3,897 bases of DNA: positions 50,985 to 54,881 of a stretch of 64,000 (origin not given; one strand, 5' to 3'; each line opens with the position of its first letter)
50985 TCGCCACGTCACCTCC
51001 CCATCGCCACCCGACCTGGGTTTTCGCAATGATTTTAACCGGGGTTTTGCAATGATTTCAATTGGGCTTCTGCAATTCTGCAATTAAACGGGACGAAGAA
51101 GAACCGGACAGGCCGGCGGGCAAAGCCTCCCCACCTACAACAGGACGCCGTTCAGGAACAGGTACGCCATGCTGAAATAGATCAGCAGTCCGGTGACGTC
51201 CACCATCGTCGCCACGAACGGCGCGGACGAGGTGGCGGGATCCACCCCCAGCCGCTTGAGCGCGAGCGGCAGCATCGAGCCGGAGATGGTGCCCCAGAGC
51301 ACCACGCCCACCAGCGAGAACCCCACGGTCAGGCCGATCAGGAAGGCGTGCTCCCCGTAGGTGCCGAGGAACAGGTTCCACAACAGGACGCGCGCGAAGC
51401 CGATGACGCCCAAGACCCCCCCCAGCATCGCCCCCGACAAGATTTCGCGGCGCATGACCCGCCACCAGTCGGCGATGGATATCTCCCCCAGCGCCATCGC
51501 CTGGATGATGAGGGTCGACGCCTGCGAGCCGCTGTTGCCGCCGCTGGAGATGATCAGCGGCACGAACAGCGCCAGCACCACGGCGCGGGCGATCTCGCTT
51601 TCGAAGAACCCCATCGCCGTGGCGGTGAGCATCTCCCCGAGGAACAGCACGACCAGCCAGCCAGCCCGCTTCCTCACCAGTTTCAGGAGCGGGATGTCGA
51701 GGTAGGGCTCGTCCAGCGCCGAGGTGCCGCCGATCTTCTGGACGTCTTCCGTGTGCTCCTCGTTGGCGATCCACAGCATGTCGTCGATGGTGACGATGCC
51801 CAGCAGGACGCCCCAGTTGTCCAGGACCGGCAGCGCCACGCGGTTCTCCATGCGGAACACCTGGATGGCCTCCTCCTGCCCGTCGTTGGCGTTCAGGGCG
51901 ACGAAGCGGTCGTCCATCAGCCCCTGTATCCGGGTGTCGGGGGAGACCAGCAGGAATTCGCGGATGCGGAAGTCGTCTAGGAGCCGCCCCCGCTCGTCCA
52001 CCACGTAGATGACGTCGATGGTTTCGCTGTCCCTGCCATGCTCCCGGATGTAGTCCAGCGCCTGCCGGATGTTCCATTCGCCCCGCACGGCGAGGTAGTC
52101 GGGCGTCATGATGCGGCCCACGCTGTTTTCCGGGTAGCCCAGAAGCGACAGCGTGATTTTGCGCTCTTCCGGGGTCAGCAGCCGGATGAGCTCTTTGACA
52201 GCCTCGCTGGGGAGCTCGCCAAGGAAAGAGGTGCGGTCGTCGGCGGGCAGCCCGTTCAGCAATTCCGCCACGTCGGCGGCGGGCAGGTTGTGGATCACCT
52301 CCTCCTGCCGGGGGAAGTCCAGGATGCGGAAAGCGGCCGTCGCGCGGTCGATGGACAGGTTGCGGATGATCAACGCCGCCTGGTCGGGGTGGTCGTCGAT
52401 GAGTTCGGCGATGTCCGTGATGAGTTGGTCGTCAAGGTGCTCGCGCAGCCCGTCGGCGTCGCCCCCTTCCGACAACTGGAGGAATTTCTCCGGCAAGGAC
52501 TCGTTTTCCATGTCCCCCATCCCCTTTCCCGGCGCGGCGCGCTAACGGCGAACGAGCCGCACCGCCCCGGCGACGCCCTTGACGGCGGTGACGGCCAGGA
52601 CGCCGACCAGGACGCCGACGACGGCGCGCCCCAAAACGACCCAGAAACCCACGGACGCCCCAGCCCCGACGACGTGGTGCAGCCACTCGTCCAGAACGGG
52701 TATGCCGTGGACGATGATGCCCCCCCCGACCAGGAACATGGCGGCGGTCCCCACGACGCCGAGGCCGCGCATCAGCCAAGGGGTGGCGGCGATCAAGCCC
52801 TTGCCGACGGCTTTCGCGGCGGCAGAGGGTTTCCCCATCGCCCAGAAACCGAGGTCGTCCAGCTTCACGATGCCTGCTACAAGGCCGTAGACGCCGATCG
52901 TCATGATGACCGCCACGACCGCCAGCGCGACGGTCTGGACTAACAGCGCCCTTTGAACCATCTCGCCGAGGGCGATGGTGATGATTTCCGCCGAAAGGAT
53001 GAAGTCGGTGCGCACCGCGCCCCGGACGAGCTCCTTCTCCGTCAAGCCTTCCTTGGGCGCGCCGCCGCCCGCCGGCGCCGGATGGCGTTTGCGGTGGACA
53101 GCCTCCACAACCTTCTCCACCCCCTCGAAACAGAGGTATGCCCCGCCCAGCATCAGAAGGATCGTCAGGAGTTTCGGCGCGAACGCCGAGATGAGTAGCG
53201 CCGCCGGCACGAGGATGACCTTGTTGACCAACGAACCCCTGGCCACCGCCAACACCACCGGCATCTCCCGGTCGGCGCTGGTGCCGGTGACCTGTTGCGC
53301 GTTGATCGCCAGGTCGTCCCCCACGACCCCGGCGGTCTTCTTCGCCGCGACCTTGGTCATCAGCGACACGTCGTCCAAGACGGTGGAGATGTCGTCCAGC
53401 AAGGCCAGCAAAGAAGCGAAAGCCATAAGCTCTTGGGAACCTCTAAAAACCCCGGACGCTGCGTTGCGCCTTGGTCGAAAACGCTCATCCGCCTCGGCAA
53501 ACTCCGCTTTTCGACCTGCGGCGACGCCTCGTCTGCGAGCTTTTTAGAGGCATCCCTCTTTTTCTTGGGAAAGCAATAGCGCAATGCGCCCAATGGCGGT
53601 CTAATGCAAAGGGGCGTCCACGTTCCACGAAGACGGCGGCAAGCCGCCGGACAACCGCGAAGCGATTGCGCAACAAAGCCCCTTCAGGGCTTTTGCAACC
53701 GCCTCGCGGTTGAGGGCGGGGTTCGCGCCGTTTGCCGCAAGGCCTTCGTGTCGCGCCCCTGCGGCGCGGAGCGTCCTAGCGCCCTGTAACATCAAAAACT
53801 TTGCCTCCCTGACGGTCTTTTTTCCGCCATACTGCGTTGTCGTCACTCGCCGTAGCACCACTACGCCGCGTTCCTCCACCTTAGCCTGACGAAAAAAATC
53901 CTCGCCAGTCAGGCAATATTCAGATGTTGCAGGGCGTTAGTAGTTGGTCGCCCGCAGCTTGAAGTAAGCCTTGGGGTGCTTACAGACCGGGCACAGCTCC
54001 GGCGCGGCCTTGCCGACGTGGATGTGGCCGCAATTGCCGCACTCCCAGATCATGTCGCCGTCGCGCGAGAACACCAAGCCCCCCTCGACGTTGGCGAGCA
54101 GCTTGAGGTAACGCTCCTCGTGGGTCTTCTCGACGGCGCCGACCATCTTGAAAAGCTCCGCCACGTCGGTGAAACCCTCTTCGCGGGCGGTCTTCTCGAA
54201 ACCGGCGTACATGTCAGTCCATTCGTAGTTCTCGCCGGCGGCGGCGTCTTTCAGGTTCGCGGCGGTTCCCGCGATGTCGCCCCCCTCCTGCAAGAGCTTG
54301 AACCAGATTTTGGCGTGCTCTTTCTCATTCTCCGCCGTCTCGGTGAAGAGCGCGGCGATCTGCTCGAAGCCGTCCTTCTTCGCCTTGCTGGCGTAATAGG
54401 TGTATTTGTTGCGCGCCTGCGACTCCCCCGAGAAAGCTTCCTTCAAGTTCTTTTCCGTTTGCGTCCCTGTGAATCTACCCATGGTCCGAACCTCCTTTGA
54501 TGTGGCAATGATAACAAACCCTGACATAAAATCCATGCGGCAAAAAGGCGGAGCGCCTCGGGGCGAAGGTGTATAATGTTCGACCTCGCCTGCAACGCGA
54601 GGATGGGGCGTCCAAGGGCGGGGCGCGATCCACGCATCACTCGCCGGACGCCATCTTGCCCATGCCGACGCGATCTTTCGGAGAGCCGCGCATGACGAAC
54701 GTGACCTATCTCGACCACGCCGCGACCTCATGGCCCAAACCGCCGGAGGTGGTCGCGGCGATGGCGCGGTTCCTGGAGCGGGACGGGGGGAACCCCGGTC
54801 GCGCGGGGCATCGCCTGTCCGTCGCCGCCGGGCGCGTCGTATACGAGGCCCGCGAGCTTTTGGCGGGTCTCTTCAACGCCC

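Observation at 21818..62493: Eight copies of an unannotated ~120-bp nested-palindrome element (MITE/ERIC-like repeat family)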

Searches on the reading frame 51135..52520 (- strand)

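Call 28: search_protein_families(library=pfam, proteins=[window:51135-52520:-], max_evalue=0.00001)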
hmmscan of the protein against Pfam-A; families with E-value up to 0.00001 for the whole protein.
window:51135-52520:- (461 aa): 3 families
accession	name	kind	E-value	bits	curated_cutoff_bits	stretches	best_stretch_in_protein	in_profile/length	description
PF01769.21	MgtE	-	1.4e-35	122.7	27.6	1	320-450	1-124/125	Divalent cation transporter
PF03448.22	MgtE_N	-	2.1e-20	73.6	25.9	1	35-132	4-102/102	MgtE intracellular N domain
PF00571.33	CBS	-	7.9e-14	52.2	24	0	201-249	4-52/57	CBS domain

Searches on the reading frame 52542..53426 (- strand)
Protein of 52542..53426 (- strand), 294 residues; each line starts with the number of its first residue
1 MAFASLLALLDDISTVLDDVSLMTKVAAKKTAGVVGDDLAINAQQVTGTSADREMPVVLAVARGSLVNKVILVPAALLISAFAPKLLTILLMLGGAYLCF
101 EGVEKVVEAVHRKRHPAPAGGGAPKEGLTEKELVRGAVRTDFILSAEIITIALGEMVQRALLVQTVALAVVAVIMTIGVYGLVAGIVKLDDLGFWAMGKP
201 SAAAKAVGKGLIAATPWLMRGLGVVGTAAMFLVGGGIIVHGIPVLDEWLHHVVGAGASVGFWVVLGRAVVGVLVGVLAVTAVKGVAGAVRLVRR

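Call 28: search_protein_families(library=pfam, proteins=[window:52542-53426:-], max_evalue=0.00001)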
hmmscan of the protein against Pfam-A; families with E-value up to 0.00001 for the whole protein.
window:52542-53426:- (294 aa): 1 family
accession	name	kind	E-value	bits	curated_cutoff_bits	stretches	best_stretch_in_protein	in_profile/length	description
PF05661.17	DUF808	-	8.5e-101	337.4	28.4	1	4-279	1-300/302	Protein of unknown function (DUF808)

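Call 66: find_encoding_contigs(protein=window:52542-53426:-, flank=10000, max_places=10)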
Protein window:52542-53426:- (294 aa): no gene with exactly this product is on record in the collection.

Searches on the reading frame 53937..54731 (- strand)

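Call 28: search_protein_families(library=pfam, proteins=[window:53937-54731:-], max_evalue=0.00001)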
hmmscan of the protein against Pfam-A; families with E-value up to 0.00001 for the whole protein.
window:53937-54731:- (264 aa): 3 families
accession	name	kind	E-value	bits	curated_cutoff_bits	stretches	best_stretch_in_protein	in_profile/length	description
PF02915.23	Rubrerythrin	-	1.4e-27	97.2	22.8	1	94-212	1-137/137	Rubrerythrin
PF21349.2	RUBY_RBDX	-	1.9e-13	50.1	26.5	1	229-258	1-30/30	Rubrerythrin, rubredoxin-like domain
PF00210.30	Ferritin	-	1.8e-06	28.4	24.5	1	94-213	2-104/142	Ferritin-like domain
